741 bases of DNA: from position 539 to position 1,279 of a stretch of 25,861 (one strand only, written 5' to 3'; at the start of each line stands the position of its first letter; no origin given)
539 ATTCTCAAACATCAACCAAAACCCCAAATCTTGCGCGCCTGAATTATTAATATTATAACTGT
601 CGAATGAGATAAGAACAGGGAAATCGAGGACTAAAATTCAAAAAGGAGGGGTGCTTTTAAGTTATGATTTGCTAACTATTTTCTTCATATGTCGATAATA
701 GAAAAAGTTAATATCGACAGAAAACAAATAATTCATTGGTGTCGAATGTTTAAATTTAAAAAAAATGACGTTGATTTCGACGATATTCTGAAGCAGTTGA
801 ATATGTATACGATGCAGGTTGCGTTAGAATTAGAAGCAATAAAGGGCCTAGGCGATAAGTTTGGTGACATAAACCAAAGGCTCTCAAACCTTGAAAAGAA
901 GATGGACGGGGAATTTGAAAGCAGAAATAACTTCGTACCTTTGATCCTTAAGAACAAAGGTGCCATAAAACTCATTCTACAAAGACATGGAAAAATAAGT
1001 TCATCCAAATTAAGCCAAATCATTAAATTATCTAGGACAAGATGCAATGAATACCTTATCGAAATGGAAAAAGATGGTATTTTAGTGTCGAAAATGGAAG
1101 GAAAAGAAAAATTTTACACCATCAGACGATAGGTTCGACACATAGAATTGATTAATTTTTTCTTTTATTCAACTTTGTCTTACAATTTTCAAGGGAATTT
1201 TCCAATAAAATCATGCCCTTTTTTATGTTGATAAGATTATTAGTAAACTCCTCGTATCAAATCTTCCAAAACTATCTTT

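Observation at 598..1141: Winged-helix gene embedded in an array of TGTCGA inverted repeats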

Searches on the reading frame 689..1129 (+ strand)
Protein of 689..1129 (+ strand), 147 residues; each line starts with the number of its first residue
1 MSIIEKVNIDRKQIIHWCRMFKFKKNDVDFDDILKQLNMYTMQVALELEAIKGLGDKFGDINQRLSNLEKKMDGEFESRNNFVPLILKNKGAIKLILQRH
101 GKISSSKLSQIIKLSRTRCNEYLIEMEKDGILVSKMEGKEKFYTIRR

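Call 5: search_protein_families(library=pfam, proteins=[window:689-1129:+], max_evalue=1)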
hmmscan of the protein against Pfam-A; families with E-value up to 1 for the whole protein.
window:689-1129:+ (147 aa): 7 families
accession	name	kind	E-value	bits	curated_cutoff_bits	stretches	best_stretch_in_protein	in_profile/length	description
PF13412.12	HTH_24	-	1.7e-07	31.1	21.9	1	96-132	11-47/48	Winged helix-turn-helix DNA-binding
PF04157.22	EAP30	-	0.0066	16.6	26.8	1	91-133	183-216/219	EAP30/Vps36 family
PF21248.3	SoFic-like_C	-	0.02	15.5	27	1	113-144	41-72/76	Protein adenylyltransferase SoFic-like, C-terminal domain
PF18864.6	AbiTii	-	0.024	15.3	27.6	1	66-139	99-177/189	AbiTii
PF13404.12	HTH_AsnC-type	-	0.026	14.8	27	1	96-120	11-35/42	AsnC-type helix-turn-helix domain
PF01978.25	TrmB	-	0.041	14.2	25.6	1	99-144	19-63/68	Sugar-specific transcriptional regulator TrmB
PF18607.7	HTH_54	-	0.06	14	32.3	1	104-139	29-64/92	ParA helix turn helix domain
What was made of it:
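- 746..1132 (+): Gene for a 128-aa protein: N-terminal long helix (likely coiled-coil dimerisation), flexible linker, C-terminal winged helix-turn-helix with recognition helix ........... Pfam HTH_24 scores 31.1 bits against a cut-off of 21.9 (call 5).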

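Call 10: find_homologous_proteins(query=window:689-1129:+)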
Query window:689-1129:+ (147 aa): 19 proteins with E <= 0.001 among 99 candidates.
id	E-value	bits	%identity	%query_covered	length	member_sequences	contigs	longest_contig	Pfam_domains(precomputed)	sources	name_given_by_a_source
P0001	1.2e-87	309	99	100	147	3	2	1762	PF13412.13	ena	-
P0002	2.3e-73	263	98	87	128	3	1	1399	PF13412.13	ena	-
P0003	4.9e-55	203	75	87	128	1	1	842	-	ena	-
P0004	2.3e-51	192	71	86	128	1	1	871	PF13412.13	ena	-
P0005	7.2e-49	183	70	87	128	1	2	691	-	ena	-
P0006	1.2e-48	183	68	87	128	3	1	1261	PF13412.13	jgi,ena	-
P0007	1.9e-48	182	66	87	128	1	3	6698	PF13412.13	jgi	jgi:uncharacterized membrane protein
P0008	3.0e-48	181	66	87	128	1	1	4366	PF13412.13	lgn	-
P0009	1.5e-47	179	66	87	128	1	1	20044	PF13412.13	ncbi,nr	ncbi:MAG: winged helix-turn-helix transcriptional regulator [Candidatus Aenigmarchaeota archaeon]|nr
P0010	1.9e-47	179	66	87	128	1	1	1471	PF13412.13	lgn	-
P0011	1.4e-46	176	65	87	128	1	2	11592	-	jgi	jgi:uncharacterized membrane protein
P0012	4.0e-46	175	64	87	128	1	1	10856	-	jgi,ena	-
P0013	5.2e-43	164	61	87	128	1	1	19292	PF13412.13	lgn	-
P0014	3.9e-42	162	62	84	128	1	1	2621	PF13412.13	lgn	-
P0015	6.2e-41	158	60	87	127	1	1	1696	PF13412.13,PF04157.23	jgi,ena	-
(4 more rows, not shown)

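Call 11: find_encoding_contigs(protein=window:689-1129:+, flank=10000)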
Protein window:689-1129:+ (147 aa): 11 contigs read that carry it; 6 places shown.
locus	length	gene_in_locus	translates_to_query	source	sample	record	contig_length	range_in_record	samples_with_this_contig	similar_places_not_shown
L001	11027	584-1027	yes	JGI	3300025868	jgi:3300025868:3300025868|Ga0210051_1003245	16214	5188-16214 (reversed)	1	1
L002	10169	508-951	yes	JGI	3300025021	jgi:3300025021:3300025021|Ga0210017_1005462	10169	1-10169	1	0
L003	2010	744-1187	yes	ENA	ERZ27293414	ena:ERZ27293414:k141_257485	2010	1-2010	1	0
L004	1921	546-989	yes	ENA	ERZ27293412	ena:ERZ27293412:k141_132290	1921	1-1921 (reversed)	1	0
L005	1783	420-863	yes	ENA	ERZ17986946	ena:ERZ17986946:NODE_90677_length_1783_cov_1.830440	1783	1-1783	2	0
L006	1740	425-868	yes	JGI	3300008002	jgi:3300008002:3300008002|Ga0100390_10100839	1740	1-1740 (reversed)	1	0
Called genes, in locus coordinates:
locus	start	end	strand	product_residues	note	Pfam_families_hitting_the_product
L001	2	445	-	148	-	?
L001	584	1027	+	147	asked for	PF13412:HTH_24 (weak)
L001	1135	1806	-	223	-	PF00121:TIM, PF05690:ThiG (weak)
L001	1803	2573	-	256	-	PF01791:DeoC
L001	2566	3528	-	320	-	PF00294:PfkB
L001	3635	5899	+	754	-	PF01326:PPDK_N, PF00391:PEP-utilizers, PF02896:PEP-utilizers_C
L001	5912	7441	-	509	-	PF03065:Glyco_hydro_57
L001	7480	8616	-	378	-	PF01380:SIS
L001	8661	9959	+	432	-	PF03065:Glyco_hydro_57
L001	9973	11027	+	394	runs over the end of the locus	PF08323:Glyco_transf_5, PF13439:Glyco_transf_4, PF13579:Glyco_trans_4_4, PF20706:GT4-conflict, PF00534:Glycos_transf_1, PF13692:Glyco_trans_1_4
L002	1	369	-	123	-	?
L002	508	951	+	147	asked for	PF13412:HTH_24 (weak)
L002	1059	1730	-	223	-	PF00121:TIM, PF05690:ThiG (weak)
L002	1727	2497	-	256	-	PF01791:DeoC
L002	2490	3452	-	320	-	PF00294:PfkB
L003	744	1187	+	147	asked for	PF13412:HTH_24 (weak)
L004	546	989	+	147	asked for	PF13412:HTH_24 (weak)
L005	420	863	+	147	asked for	PF13412:HTH_24 (weak)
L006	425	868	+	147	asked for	PF13412:HTH_24 (weak)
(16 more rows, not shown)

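Call 14: find_related_loci(query=A1, collection=genome_contigs, flank=5000)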
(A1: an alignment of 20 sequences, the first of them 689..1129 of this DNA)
Query A1 (147 aa) in genome_contigs; peptide patterns used: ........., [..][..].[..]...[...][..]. (x = any residue, [..] = any of these).
33 stretches matched a pattern; 28 encode a relative of the query (tblastn E <= 1e-3); 28 distinct loci.
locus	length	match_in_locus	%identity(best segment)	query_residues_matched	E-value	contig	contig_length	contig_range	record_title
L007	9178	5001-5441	66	1-147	1e-63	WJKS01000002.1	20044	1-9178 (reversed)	MAG: Candidatus Aenigmatarchaeota archaeon isolate Bin_042 k141_157317, whole genome shotgun sequence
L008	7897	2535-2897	45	26-147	8e-31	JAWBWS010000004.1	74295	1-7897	MAG: Candidatus Aenigmatarchaeota archaeon isolate JZ-1_201803_bins_66 JZ-1_201803_bins_66_scaffold_4, whole genome shot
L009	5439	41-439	41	14-147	7e-30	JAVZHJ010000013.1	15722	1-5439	MAG: Candidatus Aenigmatarchaeota archaeon isolate DRTY-6_201808_bins_83 DRTY-6_201808_bins_83_scaffold_13, whole genome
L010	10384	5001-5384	44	20-147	1e-29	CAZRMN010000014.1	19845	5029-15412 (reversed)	MAG TPA_asm: uncultured archaeon isolate binchicken_co6_549 genome assembly, contig: NODE_2700_length_19845_cov_7.722031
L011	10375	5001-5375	43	24-147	1e-29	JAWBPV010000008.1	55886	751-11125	MAG: Candidatus Aenigmatarchaeota archaeon isolate JZ-1_201705_bins_109 JZ-1_201705_bins_109_scaffold_8, whole genome sh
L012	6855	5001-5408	42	12-147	2e-28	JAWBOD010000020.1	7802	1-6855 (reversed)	MAG: Candidatus Aenigmatarchaeota archaeon isolate HHBFW-2_201803_bins_170 HHBFW-2_201803_bins_170_scaffold_20, whole ge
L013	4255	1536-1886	45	30-147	1e-28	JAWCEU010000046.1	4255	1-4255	MAG: Candidatus Aenigmatarchaeota archaeon isolate JZ-1_202007_bins_103 JZ-1_202007_bins_103_scaffold_46, whole genome s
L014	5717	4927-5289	41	26-147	4e-28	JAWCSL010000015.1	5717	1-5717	MAG: Candidatus Aenigmatarchaeota archaeon isolate JZ-2_202101_bins_119 JZ-2_202101_bins_119_scaffold_15, whole genome s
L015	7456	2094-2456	41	26-147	3e-27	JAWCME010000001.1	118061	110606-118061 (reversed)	MAG: Candidatus Aenigmatarchaeota archaeon isolate JZ-2_201705_bins_269 JZ-2_201705_bins_269_scaffold_1, whole genome sh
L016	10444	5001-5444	40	2-147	1e-25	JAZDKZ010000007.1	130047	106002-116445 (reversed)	MAG: Candidatus Aenigmatarchaeota archaeon isolate MEGAHIT-group-0.557 k141_2126411, whole genome shotgun sequence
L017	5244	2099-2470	41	24-147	1e-25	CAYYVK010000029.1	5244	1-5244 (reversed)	MAG TPA_asm: uncultured archaeon isolate SRP104967_co1_67 genome assembly, contig: NODE_5207_length_5244_cov_52.514935,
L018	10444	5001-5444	39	2-147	2e-25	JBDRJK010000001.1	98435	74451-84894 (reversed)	MAG: Candidatus Aenigmatarchaeota archaeon isolate MEGAHIT-group-1.649 k141_6184145, whole genome shotgun sequence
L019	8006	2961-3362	40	15-147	6e-25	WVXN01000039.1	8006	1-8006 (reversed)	MAG: Candidatus Aenigmatarchaeota archaeon isolate CS1-C013 C_merged_R1_(paired)_contig_343, whole genome shotgun sequen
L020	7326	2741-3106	39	24-147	1e-24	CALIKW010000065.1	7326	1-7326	MAG: uncultured archaeon isolate S1_Bin_METABAT__101 genome assembly, contig: c_000000952319, whole genome shotgun seque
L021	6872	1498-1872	39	21-147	1e-24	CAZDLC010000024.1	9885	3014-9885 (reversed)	MAG TPA_asm: uncultured archaeon isolate SRP104967_co2_24 genome assembly, contig: NODE_2891_length_9885_cov_12.940285,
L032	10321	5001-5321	38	57-147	5e-15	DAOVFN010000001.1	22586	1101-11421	MAG TPA_asm: Candidatus Aenigmatarchaeota archaeon isolate CSMAG_1110 CSMAG_1110_k141_3693838_length_22586_cov_7.6896, w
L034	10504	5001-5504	32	3-147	1e-9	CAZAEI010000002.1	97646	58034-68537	MAG TPA_asm: uncultured archaeon isolate binchicken_co116_293 genome assembly, contig: NODE_101_length_97646_cov_18.7189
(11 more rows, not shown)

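Call 15: find_related_loci(query=A1, collection=metagenome_contigs, flank=5000)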
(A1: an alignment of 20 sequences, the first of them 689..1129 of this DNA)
Query A1 (147 aa) in metagenome_contigs; peptide patterns used: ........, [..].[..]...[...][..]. (x = any residue, [..] = any of these).
461 stretches matched a pattern; 176 encode a relative of the query (tblastn E <= 1e-3); the best 80 are kept; 80 distinct loci.
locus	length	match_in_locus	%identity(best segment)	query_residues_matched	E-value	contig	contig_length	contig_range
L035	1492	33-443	68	11-147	6e-66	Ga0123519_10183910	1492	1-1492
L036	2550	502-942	65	1-147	3e-63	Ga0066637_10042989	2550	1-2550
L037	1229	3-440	66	2-147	6e-66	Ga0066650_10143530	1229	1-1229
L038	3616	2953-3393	63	1-147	3e-60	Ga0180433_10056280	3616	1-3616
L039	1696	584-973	61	17-147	5e-54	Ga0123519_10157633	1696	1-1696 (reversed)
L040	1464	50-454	60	12-146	9e-52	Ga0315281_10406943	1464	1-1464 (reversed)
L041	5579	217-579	44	26-147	6e-30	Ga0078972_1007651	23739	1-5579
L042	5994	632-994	43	25-146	5e-30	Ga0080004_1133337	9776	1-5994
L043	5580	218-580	44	26-147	1e-29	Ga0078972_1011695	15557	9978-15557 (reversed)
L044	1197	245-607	43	26-147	1e-29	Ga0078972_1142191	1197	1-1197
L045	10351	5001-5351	45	30-147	3e-28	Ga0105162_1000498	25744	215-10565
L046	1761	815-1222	40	12-147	3e-28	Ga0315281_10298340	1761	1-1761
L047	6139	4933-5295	41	26-147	8e-28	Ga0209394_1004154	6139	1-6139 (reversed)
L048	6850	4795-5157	41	26-147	8e-28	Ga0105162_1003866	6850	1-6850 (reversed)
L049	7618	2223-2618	46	20-147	1e-26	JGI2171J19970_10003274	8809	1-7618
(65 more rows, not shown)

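Call 26: search_solved_structures(query=A2, max_evalue=1, show_alignments=2)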
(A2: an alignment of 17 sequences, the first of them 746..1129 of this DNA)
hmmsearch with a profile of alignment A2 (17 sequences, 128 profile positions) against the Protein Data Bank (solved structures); distinct sequences matched with E-value up to 1: 34.
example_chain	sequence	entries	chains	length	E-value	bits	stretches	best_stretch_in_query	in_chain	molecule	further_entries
2yo0_A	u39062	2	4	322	0.014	18.7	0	15-55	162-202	GENERAL CONTROL PROTEIN GCN4, PUTATIVE INNER MEMBRANE PROTEIN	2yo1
5w42_B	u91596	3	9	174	0.023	18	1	26-109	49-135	Hemagglutinin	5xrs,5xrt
2d1h_A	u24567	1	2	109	0.029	17.7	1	55-121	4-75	109aa long hypothetical transcriptional regulator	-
8fje_A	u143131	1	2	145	0.058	16.7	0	47-104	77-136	E8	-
2l4a_A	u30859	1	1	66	0.063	16.6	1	78-113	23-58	Leucine responsive regulatory protein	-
7fik_Y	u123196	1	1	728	0.07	16.4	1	30-86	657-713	Nucleoporin Nup88A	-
7tdz_r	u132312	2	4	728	0.07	16.4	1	30-86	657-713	Nup88A protein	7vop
5j0h_A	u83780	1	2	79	0.088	16.1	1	21-79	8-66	Design construct 2L6HC3_13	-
3i4p_A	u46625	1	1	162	0.092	16.1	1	74-114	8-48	Transcriptional regulator, AsnC family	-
3cuo_A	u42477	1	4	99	0.094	16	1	76-127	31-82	Uncharacterized HTH-type transcriptional regulator ygaV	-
2yo3_A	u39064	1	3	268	0.13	15.6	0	4-55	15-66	GENERAL CONTROL PROTEIN GCN4, PUTATIVE INNER MEMBRANE PROTEIN, GENERAL CONTROL PROTEIN GCN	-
4mnu_A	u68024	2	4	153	0.2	15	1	67-122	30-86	SlyA-like transcription regulator | MarR family transcriptional regulator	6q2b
9t6r_A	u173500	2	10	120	0.21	14.9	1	44-127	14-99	Lmo1102 protein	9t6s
2gqq_A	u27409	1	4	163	0.21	14.9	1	78-113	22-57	Leucine-responsive regulatory protein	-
5znx_A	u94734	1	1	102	0.24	14.7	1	68-127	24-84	Transcriptional activator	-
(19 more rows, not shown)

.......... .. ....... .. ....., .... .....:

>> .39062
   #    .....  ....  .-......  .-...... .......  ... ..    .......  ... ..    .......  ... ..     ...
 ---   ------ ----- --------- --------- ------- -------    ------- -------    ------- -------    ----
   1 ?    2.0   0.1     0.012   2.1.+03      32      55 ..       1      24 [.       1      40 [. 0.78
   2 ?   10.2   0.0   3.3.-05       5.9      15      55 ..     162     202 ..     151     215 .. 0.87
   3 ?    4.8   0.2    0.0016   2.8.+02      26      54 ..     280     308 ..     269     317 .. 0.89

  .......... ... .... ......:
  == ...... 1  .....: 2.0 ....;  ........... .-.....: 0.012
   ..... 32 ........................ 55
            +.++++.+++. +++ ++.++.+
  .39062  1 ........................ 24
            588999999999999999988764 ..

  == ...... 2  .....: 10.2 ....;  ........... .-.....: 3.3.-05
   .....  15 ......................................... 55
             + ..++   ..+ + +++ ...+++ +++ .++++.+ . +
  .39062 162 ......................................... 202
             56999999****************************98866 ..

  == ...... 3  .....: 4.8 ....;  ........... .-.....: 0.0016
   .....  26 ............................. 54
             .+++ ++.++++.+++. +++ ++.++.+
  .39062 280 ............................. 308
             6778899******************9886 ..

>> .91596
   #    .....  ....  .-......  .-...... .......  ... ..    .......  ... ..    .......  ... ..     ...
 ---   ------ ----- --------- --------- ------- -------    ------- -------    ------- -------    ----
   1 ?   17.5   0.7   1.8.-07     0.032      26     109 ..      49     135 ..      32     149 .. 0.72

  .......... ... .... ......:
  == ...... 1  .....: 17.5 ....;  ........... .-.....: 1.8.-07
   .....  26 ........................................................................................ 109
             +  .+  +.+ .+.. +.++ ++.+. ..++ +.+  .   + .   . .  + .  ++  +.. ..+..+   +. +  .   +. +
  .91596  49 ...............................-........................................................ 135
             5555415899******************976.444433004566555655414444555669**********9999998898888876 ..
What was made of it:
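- Tried and rejected: Known protein family: the PDB sequence search gives nothing below E 0.01 (call 26).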

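Call 34: predict_structure(alignment_id=A2)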
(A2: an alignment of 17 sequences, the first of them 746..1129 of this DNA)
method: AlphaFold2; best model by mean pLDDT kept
length: 128 residues; sequences in the alignment: 17
mean_pLDDT: 80.8   pTM: 0.48
mean pLDDT of the five models: 80.8, 75.9, 72.7, 64.4, 47.8
residues with pLDDT >= 90: 53; 70-90: 54; 50-70: 10; < 50: 11
segments of 3 or more residues with pLDDT < 50: 1-5, 57-62
pLDDT, mean of each block of 10 residues (from residue 1): 49 80 84 81 80 54 68 92 93 92 95 93 91
secondary structure, 60 per line:
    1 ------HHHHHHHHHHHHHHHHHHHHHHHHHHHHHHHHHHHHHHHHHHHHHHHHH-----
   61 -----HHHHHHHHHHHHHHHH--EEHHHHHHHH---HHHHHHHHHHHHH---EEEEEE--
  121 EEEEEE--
elements in order: H7-55 H66-81 H86-93 H97-109 E113-118 E121-126
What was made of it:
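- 746..1132 (+): The AlphaFold model has H7-55, linker 56-65 and wHTH 66-126, mean pLDDT 81 (call 34).
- On Lrp/AsnC family: The model shows only a long helix plus the wHTH (call 34).
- The protein is a helix, a linker and a wHTH (call 34).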

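Call 39: fold_search(model_id=the predicted structure, library=pdb)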
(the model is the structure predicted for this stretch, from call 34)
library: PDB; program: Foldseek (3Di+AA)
matches with E <= 10: 1661; with E <= 0.001: 3
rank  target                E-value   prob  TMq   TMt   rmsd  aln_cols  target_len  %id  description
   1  1u2w_B                6.4e-04  1.00  0.44  0.53   8.4        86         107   19  Crystal Structure of the Staphylococcus aureus pI258 CadC (released 2005-07-12)
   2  4k2e_A                6.8e-04  1.00  0.45  0.60   7.7        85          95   20  HlyU from Vibrio cholerae N16961 (released 2014-04-30)
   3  3f72_B                6.8e-04  1.00  0.44  0.52   8.0        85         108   19  Crystal Structure of the Staphylococcus aureus pI258 CadC Metal Binding Site 2 Mutant (released 2009-04-07)
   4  5k5q_C                1.0e-03  1.00  0.44  0.60   4.0        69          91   19  Structure of AspA-DNA complex: novel centromere bindng protein-centromere complex (released 2016-06-01)
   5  4ooi_C                1.0e-03  1.00  0.41  0.55   7.4        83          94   18  Reduced HlyU from Vibrio cholerae N16961 (released 2014-12-31)
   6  2zkz_C                1.1e-03  1.00  0.41  0.60   3.3        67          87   24  Crystal structure of the transcriptional repressor PagR of Bacillus anthracis (released 2009-04-07)
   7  5jls                  1.2e-03  1.00  0.43  0.41   6.9        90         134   12  Crystal Structure of Adhesin competence repressor (AdcR) from Streptococcus pyogenes (C-terminally His tagged) (released 2017-05-03)
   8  2mh2_MODEL_1_A        1.3e-03  1.00  0.42  0.79   1.4        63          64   21  Structural insights into the DNA recognition and protein interaction domains reveal fundamental homologous DNA (released 2014-04-16)
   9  3cuo_D                1.3e-03  1.00  0.41  0.55   7.5        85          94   18  Crystal structure of the predicted DNA-binding transcriptional regulator from E. coli (released 2008-06-17)
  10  4ooi_B                1.3e-03  1.00  0.41  0.54   7.1        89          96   20  Reduced HlyU from Vibrio cholerae N16961 (released 2014-12-31)
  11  4kmf_A                1.3e-03  1.00  0.47  0.95   0.9        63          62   16  Crystal structure of Zalpha domain from Carassius auratus PKZ in complex with Z-DNA (released 2013-07-03)
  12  4rs8_A                1.3e-03  1.00  0.44  0.66   0.9        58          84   19  Apo structure of novel pNOB8 plasmid centromere binding protein (released 2015-09-16)
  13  3jth_B                1.5e-03  1.00  0.44  0.61   7.1        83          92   17  Crystal structure of a transcriptional regulator HlyU from Vibrio vulnificus CMCP6 (released 2010-03-16)
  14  6uvu_A                1.7e-03  1.00  0.40  0.46   1.4        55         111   18  Crystal structure of the AntR antimony-specific transcriptional repressor (released 2020-11-04)
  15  5f7q_L                2.0e-03  1.00  0.46  0.16   2.5        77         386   12  ROK repressor Lmo0178 from Listeria monocytogenes bound to operator (released 2016-09-07)
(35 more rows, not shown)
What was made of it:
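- Closest known: ArsR/SmtB and MarR winged-helix repressors. Same: The winged-helix core fold matches (call 39).
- Foldseek lists the pNOB8 centromere-binding protein AspA among generic wHTH hits (E about 1e-3, call 39).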

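Call 41: find_related_loci(query=A2, collection=viral_contigs, flank=5000)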
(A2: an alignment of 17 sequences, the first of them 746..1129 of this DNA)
Query A2 (128 aa) in viral_contigs; peptide patterns used: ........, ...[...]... (x = any residue, [..] = any of these).
94 stretches matched a pattern, but none encodes a relative of the query by tblastn (E <= 1e-3).
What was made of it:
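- The family is not found on viral contigs (call 41).
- Tried and rejected: Mobile element: there are no relatives on IMG/VR viral contigs (call 41).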

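Call 51: search_protein_representatives(alignment_id=A2)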
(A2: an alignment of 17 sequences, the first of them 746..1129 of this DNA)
Query: 17 sequences, 128 profile positions. Proteins with E-value up to 0.001 (for the whole library): 129; up to 1e-10: 77; up to 1e-30: 5. The best 129 are listed.
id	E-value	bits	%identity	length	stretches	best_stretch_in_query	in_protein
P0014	4.1e-57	208.0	-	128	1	1-128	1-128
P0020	5.2e-43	162.4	-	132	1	1-128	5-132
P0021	3.0e-39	150.2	-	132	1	2-128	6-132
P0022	1.0e-34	135.6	-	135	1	5-128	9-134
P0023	2.2e-31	124.8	-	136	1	8-128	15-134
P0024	2.8e-28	114.7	-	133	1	4-128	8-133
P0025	1.8e-24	102.5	-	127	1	6-126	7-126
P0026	1.2e-23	99.8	-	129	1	13-127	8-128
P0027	9.5e-22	93.6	-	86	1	45-126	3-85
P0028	3.7e-21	91.7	-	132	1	4-127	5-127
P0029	1.2e-20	90.1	-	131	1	3-128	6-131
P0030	5.6e-20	87.9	-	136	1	8-126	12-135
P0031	1.7e-19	86.4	-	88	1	64-124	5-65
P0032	7.8e-19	84.2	-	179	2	63-126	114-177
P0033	9.3e-19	84.0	-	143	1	27-128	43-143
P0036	3.5e-17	78.9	-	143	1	30-127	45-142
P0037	7.5e-17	77.8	-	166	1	31-128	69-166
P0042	1.2e-15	73.9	-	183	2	45-127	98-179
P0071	4.2e-13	65.7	-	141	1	21-126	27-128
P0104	4.0e-10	56.1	-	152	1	35-127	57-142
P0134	1.1e-05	41.7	-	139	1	24-126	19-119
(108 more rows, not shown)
